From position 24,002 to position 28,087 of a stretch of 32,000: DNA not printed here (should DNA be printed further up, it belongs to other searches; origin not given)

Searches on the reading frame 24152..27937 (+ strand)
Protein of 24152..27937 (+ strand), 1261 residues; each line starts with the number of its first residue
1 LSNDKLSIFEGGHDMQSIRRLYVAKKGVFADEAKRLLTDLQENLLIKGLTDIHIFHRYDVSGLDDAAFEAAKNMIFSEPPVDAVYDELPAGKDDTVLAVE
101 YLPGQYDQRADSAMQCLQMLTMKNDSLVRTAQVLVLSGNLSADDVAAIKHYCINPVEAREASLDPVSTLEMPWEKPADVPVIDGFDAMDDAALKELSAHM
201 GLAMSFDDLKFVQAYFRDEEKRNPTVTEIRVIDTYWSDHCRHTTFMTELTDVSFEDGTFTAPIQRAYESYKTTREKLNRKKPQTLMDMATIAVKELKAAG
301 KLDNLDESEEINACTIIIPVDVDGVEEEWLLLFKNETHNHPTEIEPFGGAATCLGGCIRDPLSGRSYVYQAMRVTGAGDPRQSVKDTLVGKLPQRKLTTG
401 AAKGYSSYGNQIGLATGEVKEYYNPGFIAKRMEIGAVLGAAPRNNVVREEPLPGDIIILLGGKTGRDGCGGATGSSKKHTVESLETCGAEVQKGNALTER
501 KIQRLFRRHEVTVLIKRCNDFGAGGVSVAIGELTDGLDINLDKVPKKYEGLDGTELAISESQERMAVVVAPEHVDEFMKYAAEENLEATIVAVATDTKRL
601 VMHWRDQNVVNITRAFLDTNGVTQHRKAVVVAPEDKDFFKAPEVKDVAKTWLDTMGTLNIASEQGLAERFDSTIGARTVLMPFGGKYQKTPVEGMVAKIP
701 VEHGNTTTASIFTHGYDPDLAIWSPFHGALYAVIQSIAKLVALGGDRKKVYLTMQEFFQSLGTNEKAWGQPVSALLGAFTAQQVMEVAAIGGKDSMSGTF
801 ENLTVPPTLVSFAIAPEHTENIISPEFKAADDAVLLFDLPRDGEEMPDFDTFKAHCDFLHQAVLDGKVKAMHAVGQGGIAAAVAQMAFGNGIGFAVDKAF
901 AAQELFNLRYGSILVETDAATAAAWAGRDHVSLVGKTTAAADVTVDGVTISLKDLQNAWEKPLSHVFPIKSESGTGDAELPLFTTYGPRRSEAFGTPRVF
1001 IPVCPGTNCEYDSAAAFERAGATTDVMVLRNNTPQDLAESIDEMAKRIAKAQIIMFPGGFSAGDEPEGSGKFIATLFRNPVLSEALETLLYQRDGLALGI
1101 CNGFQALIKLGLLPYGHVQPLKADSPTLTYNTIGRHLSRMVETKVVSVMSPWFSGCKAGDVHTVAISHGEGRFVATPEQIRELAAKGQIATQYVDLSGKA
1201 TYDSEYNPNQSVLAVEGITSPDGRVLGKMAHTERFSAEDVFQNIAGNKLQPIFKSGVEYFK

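Call 16: search_protein_families(library=ncbifam, proteins=[window:24152-27937:+])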
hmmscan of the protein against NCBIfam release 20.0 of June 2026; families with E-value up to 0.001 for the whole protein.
window:24152-27937:+ (1261 aa): 9 families
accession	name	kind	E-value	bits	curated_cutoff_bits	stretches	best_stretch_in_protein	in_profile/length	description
TIGR01857.1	FGAM-synthase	equivalog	0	1803.7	1057.05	1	19-1260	1-1239/1239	phosphoribosylformylglycinamidine synthase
NF003672.0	PRK05297.1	equivalog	3.3e-85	286.6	783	1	188-1236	164-1260/1290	phosphoribosylformylglycinamidine synthase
TIGR01736.1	FGAM_synth_II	equivalog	1.1e-84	285.2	525.75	1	325-965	65-716/718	phosphoribosylformylglycinamidine synthase subunit PurL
NF002290.1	PRK01213.1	equivalog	7.5e-80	269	648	1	325-966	65-722/723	phosphoribosylformylglycinamidine synthase subunit PurL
TIGR01735.1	FGAM_synt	equivalog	2.6e-71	240.5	1123.05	3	997-1235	1053-1277/1307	phosphoribosylformylglycinamidine synthase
NF010690.0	PRK14090.1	equivalog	1.7e-43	148.9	1047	1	325-822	57-505/601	phosphoribosylformylglycinamidine synthase subunit PurL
TIGR01737.1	FGAM_synth_I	equivalog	1.1e-36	126.3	177.8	1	1002-1248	6-219/228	phosphoribosylformylglycinamidine synthase I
NF002252.0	PRK01175.1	equivalog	9.6e-31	106.8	298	1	998-1235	5-228/261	phosphoribosylformylglycinamidine synthase subunit PurQ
NF002957.0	PRK03619.1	equivalog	1.9e-28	99.4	212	1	1002-1248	6-211/222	phosphoribosylformylglycinamidine synthase subunit PurQ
